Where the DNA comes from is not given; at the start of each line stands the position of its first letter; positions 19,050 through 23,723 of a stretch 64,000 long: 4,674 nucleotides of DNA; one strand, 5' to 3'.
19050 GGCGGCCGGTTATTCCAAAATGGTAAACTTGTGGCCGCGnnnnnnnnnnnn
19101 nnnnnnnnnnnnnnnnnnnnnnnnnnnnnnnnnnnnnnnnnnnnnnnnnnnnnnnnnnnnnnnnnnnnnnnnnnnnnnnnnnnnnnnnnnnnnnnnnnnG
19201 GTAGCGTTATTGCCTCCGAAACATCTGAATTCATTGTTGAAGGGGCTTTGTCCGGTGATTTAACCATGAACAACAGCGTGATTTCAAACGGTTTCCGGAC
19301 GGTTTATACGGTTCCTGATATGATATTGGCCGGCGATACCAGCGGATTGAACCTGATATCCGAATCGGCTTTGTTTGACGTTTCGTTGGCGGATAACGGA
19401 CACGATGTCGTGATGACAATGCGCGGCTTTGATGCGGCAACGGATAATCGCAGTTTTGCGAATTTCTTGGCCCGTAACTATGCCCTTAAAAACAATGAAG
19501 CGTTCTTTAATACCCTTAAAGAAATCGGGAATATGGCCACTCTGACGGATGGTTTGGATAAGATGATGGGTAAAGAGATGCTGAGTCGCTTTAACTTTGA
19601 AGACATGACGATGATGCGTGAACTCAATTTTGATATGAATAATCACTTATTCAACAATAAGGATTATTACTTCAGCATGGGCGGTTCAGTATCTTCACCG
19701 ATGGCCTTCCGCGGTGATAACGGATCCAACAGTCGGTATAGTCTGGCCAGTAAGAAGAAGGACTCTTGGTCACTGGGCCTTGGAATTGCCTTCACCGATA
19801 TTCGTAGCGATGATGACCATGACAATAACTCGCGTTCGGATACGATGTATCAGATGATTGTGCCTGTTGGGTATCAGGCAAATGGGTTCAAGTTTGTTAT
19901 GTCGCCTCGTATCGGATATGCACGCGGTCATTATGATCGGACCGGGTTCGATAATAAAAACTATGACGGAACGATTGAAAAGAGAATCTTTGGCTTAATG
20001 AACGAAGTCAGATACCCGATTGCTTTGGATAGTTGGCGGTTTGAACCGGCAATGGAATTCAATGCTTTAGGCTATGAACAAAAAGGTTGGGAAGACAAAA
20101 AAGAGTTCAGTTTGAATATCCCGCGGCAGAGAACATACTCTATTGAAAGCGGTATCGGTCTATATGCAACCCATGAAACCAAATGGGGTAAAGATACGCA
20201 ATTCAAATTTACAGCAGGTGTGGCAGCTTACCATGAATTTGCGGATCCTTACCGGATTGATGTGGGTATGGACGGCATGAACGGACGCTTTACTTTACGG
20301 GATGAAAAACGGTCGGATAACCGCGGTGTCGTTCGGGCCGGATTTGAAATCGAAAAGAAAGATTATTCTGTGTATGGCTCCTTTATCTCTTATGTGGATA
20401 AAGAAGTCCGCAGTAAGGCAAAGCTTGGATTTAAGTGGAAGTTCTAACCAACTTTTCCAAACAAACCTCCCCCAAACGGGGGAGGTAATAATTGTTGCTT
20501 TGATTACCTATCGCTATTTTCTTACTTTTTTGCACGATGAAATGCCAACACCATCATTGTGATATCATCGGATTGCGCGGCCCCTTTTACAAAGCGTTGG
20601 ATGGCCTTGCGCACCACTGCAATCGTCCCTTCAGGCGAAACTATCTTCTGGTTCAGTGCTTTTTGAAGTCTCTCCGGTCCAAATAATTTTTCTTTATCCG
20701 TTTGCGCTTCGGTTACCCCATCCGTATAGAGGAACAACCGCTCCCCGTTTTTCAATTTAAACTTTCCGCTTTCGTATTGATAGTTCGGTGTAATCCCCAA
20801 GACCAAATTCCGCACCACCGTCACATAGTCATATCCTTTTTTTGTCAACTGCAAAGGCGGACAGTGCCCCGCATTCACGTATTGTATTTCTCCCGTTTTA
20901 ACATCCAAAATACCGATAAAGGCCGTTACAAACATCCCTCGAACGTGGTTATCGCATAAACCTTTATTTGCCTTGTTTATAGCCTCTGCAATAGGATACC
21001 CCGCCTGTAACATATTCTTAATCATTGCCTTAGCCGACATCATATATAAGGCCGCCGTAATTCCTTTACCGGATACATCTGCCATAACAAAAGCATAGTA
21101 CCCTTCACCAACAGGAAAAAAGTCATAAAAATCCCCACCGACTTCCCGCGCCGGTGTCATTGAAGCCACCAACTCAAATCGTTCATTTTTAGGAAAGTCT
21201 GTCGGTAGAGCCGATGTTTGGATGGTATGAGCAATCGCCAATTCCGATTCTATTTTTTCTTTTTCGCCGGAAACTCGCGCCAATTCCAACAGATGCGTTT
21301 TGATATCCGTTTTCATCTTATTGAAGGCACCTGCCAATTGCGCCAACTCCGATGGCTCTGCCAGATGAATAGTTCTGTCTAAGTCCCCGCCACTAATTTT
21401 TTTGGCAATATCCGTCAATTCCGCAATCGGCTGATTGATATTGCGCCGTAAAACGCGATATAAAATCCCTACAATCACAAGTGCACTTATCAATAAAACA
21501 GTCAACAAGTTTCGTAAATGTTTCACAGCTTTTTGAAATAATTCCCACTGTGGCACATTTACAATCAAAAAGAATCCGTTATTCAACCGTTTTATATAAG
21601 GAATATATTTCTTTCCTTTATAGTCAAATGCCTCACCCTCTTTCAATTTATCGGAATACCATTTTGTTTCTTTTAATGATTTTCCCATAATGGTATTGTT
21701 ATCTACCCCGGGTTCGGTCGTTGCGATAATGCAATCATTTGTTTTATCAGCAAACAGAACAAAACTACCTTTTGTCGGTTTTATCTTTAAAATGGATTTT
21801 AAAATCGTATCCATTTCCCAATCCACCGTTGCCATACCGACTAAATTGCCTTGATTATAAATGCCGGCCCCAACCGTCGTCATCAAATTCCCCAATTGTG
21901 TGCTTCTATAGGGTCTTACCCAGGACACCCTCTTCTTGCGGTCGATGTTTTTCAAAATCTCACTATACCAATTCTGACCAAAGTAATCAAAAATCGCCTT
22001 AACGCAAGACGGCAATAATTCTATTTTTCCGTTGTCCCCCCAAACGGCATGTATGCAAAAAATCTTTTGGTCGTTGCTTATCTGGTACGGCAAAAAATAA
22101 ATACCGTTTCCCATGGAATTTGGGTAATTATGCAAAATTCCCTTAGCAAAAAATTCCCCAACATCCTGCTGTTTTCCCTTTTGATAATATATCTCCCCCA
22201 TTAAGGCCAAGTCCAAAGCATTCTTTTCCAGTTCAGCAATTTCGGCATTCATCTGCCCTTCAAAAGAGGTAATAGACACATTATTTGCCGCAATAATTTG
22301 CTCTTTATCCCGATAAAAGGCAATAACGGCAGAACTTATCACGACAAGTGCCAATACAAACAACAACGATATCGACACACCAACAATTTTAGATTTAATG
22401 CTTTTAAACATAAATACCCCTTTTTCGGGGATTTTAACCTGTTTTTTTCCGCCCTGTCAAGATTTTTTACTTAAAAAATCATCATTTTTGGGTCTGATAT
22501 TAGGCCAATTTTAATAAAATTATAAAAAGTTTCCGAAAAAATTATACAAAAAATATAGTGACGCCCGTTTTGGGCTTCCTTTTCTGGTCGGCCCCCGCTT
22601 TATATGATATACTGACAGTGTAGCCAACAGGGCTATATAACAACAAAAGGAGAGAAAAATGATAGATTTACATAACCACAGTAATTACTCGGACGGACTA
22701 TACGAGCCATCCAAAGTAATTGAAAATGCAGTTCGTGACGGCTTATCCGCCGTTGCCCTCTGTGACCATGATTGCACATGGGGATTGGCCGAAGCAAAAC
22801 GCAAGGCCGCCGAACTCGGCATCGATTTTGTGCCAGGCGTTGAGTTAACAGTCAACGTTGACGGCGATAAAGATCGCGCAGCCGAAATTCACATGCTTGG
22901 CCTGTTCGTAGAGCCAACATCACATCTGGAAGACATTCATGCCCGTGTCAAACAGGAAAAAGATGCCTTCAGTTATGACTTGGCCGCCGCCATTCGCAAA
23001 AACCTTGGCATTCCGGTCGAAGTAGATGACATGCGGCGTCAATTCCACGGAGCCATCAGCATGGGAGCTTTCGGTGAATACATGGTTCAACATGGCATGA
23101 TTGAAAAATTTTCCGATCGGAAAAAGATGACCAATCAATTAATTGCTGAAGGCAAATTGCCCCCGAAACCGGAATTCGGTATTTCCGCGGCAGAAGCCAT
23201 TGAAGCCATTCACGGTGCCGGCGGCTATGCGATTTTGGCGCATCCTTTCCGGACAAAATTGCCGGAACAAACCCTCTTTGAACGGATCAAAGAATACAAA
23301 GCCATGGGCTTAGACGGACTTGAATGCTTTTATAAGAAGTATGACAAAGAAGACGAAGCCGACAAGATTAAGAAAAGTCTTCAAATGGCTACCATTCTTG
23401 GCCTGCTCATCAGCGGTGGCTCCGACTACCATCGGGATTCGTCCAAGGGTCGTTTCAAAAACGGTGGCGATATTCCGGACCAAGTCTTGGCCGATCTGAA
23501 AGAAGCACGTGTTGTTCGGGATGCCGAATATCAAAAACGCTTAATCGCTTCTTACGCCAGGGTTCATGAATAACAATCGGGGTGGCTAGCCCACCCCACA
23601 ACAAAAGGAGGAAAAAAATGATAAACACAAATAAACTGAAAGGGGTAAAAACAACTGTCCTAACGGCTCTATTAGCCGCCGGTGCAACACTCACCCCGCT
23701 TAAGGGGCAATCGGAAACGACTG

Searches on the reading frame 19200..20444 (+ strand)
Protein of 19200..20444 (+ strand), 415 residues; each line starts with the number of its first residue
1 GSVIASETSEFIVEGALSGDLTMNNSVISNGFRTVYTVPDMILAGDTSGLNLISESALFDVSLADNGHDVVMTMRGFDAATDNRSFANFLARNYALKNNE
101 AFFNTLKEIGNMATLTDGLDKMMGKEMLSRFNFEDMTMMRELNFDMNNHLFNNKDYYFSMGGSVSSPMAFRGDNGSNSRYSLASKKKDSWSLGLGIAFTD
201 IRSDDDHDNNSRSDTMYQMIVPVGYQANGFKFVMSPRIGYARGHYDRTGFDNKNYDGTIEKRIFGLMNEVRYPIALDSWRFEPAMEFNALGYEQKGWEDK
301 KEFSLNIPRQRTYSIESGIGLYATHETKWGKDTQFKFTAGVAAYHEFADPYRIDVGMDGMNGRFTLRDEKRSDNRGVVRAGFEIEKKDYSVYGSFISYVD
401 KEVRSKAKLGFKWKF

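Call 18: find_homologous_proteins(query=window:19200-20444:+)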
Query window:19200-20444:+ (415 aa): 39 proteins with E <= 0.001 among 6982 candidates.
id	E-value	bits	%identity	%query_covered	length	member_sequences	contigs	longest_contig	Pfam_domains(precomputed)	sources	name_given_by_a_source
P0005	2.9e-171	588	63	100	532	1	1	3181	-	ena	-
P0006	2.0e-169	582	61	100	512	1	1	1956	-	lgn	-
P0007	2.7e-168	579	63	99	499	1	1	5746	-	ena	-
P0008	3.0e-167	575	66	95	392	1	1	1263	PF03797.26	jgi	-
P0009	7.6e-167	574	63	97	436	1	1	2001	PF03797.26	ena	-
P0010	4.4e-165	568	66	91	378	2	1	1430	-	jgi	jgi:hypothetical protein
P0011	9.9e-161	554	78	73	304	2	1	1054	-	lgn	-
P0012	8.7e-159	547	68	83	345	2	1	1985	PF03797.26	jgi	-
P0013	3.4e-156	539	62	99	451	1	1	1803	PF03797.26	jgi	-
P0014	4.2e-155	535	62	91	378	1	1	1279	PF03797.26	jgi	-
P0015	4.9e-150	518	60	95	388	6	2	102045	PF03797.26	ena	-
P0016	1.1e-140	488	66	78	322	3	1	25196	PF03797.26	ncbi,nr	ncbi:MAG: autotransporter outer membrane beta-barrel domain-containing protein, partial [Alphaproteo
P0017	1.1e-138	481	61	86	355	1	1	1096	PF03797.26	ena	-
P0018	9.9e-135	468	56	89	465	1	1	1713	-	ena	-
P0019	5.4e-127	443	53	95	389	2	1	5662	PF03797.26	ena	-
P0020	2.6e-124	434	63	73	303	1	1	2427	PF03797.26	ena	-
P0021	2.0e-122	428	62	70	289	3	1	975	PF03797.26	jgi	jgi:outer membrane autotransporter protein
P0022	1.8e-121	424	51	97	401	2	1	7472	PF03797.26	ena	-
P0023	2.7e-120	421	46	100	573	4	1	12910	PF03797.26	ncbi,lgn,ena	-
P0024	4.0e-118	413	49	100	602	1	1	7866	PF27417.1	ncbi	ncbi:MAG: autotransporter outer membrane beta-barrel domain-containing protein, partial [Alphaproteo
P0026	3.2e-117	410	53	88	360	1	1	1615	PF03797.26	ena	-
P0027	3.1e-114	401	65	65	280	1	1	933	PF03797.26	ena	-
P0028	5.2e-112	393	51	88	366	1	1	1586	PF03797.26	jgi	jgi:hypothetical protein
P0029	2.3e-111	391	67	60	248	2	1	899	PF03797.26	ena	-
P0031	7.7e-97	343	62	56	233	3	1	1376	PF03797.26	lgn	-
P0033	4.3e-94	334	53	70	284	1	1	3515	PF03797.26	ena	-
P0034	1.2e-91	326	52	70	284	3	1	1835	PF03797.26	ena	-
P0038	2.0e-76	276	46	67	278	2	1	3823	PF03797.26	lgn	-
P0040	5.2e-75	271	55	54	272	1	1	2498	PF03797.26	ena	-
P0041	4.4e-64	235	42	59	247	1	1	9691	PF03797.26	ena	-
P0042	1.1e-50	191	35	94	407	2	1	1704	PF03797.26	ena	-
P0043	3.7e-49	186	35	93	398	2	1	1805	PF03797.26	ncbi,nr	ncbi:MAG: autotransporter outer membrane beta-barrel domain-containing protein, partial [Alphaproteo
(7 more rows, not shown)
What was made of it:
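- On Type Va (classical) autotransporter: The homologues are named autotransporters (call 18).
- The 39 homologues of the C-terminus are mostly PF03797, and NCBI names them autotransporters of Alphaproteobacteria MAGs (call 18).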

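Call 50: search_protein_families(library=pfam, proteins=[P0024], max_evalue=0.01)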
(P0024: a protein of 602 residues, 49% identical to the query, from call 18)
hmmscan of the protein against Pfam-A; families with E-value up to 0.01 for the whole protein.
P0024 (602 aa): 0 families

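Call 81: search_protein_families(library=pfam, proteins=[P0008, P0016, P0015], max_evalue=10)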
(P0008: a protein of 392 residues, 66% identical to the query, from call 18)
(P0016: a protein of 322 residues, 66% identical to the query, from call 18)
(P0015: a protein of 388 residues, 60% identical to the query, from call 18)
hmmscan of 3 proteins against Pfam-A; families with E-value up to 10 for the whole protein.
P0008 (392 aa): 1 family
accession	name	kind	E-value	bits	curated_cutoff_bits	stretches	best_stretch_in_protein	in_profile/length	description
PF03797.25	Autotransporter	-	1e-19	71.7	26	1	164-371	37-253/255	Autotransporter beta-domain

P0016 (322 aa): 2 families
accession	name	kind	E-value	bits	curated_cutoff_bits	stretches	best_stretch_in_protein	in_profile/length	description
PF03797.25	Autotransporter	-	1.3e-20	74.7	26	1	91-301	36-253/255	Autotransporter beta-domain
PF13505.12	OMP_b-brl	-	9.5e-06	26.3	28.7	1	92-233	17-143/175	Outer membrane protein beta-barrel domain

P0015 (388 aa): 2 families
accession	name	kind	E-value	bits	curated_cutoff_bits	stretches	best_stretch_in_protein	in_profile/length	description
PF03797.25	Autotransporter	-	6.3e-17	62.6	26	1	162-360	37-243/255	Autotransporter beta-domain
PF06629.18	MipA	-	0.038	14.6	24.2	1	143-263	32-135/221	MltA-interacting protein MipA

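Call 82: search_protein_families(library=ncbifam, proteins=[window:19200-20444:+], max_evalue=10)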
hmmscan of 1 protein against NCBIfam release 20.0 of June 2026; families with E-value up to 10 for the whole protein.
window:19200-20444:+ (415 aa): 3 families
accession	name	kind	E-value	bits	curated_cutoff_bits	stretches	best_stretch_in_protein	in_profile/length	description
TIGR01414.1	autotrans_barl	domain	1.8e-09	37.2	16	1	263-415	285-432/432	autotransporter outer membrane beta-barrel domain-containing protein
NF009248.0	PRK12600.1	equivalog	0.045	14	97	1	37-97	29-89/94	Na(+)/H(+) antiporter subunit F1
NF008854.0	PRK11892.1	equivalog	0.22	10.2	454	1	149-181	231-264/464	pyruvate dehydrogenase complex E1 component subunit beta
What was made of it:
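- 19758..20444 (+): Autotransporter beta-barrel translocator domain, ending in KWKF. PF03797 scores 71.3 bits against a cut-off of 26, and TIGR01414 scores 37.2 against 16. calls 81, 82, 18
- On Type Va (classical) autotransporter: TIGR01414 scores 37.2 against 16 (calls 81, 82).
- Closest known: Classical. Same: N-terminal signal peptide, a long repeat passenger, a C-terminal PF03797 barrel and a terminal aromatic residue (calls 18, 81, 82).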

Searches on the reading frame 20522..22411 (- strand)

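Call 10: search_protein_families(library=ncbifam, proteins=[window:20522-22411:-])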
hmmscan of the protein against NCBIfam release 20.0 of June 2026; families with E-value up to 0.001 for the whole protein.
window:20522-22411:- (629 aa): 21 families
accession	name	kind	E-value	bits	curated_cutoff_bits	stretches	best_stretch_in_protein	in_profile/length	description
NF038263.1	prot_phos_SiaA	equivalog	3e-17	62.4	700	1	301-624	311-657/658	biofilm regulation protein phosphatase SiaA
NF045505.1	RR_RssB_Pseudo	equivalog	2.8e-16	59.6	700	1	394-623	159-390/394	two-component system response regulator RssB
TIGR02865.1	spore_II_E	equivalog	5.1e-15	54.6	490.8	1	422-622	564-761/764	stage II sporulation protein E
NF011874.0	PRK15347.1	equivalog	7.6e-12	44.1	852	1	15-377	20-373/921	two component system sensor kinase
NF033092.0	HK_WalK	equivalog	1.1e-10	40.8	725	1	289-391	165-264/594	cell wall metabolism sensor histidine kinase WalK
NF040691.1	MtrAB_MtrB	equivalog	1e-09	38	450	1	293-386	180-273/507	MtrAB system histidine kinase MtrB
NF047496.1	HK_LIC11548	equivalog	8.2e-09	34.8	750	1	299-385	273-362/589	LIC_11548 family sensor histidine kinase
NF053592.1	HK_near_YfiR_like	equivalog_domain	1.7e-07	31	194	1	290-371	141-222/223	sensor histidine kinase, YfiR-like protein-associated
TIGR02956.1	TMAO_torS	equivalog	4.5e-07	28.3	676.5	1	293-391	323-418/967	TMAO reductase system sensor histidine kinase/response regulator TorS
NF007004.0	PRK09467.1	equivalog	5.1e-07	28.9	415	1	282-372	141-227/440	two-component system sensor histidine kinase EnvZ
NF008184.0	PRK10935.1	equivalog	6.8e-07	28.3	553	1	299-384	147-236/565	nitrate/nitrite two-component system sensor histidine kinase NarQ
NF007896.0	PRK10600.1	equivalog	8.6e-06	24.7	578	1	298-383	154-236/598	nitrate/nitrite two-component system sensor histidine kinase NarX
TIGR01386.1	cztS_silS_copS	subfamily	8.9e-06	24.9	292.55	1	291-366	154-230/457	heavy metal sensor histidine kinase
NF045911.1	TCSHisKinNblS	equivalog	1.2e-05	23.9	1000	1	307-389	189-270/621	two-component system sensor histidine kinase NblS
NF007898.0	PRK10604.1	equivalog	1.5e-05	24.4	478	1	255-373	94-208/433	two-component system sensor histidine kinase RstB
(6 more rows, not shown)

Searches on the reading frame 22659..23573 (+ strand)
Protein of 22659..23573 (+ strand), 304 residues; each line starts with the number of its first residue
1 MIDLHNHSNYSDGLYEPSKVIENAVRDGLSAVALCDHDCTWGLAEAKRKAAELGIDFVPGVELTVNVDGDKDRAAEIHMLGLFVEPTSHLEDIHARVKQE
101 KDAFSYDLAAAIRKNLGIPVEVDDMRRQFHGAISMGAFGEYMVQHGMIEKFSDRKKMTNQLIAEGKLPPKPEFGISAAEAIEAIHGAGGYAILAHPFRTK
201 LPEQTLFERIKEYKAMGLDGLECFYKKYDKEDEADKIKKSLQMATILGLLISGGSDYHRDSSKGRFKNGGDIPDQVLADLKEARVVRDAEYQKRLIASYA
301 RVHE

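Call 10: search_protein_families(library=ncbifam, proteins=[window:22659-23573:+])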
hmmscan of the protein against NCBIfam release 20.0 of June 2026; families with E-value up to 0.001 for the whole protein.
window:22659-23573:+ (304 aa): 12 families
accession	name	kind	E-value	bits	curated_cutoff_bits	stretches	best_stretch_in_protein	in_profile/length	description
NF041577.1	nside_bi_sphtase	equivalog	4.4e-40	137.6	400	1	2-262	4-254/276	3',5'-nucleoside bisphosphate phosphatase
NF047791.1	RNaseRnm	equivalog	2.8e-31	108.8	375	1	2-262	3-254/275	RNase RNM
NF041661.1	Cycl_ph_dihydrol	equivalog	8.4e-19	67.9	500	1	3-259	1-245/259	phosphoribosyl 1,2-cyclic phosphate 1,2-diphosphodiesterase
NF038032.1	CehA_McbA_metalo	domain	1.1e-12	48.1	80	1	2-113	5-105/315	CehA/McbA family metallohydrolase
NF004226.0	PRK05673.1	equivalog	7.3e-08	30.7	1002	1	2-83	7-92/1146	DNA polymerase III subunit alpha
NF045780.1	TrlF_fam_ATP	equivalog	1e-07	31.1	350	1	3-104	9-119/944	TrlF family AAA-like ATPase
NF004225.0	PRK05672.1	subfamily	1.7e-07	29.7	939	1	3-78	8-83/1047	error-prone DNA polymerase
NF004981.0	PRK06361.1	equivalog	1.2e-06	28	117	1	1-64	1-72/217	histidinol phosphate phosphatase domain-containing protein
TIGR00594.1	polc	superfamily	2.8e-06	25.7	434.35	1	2-73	2-75/1022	DNA polymerase III subunit alpha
NF005298.0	PRK06826.1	equivalog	8.1e-06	23.8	1260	1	2-75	6-81/1151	DNA polymerase III subunit alpha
NF005617.0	PRK07374.1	equivalog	6.7e-05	21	1653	1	2-70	4-73/1170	DNA polymerase III subunit alpha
NF001688.0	PRK00448.1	equivalog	0.00031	18.4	873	1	2-68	339-407/1445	PolC-type DNA polymerase III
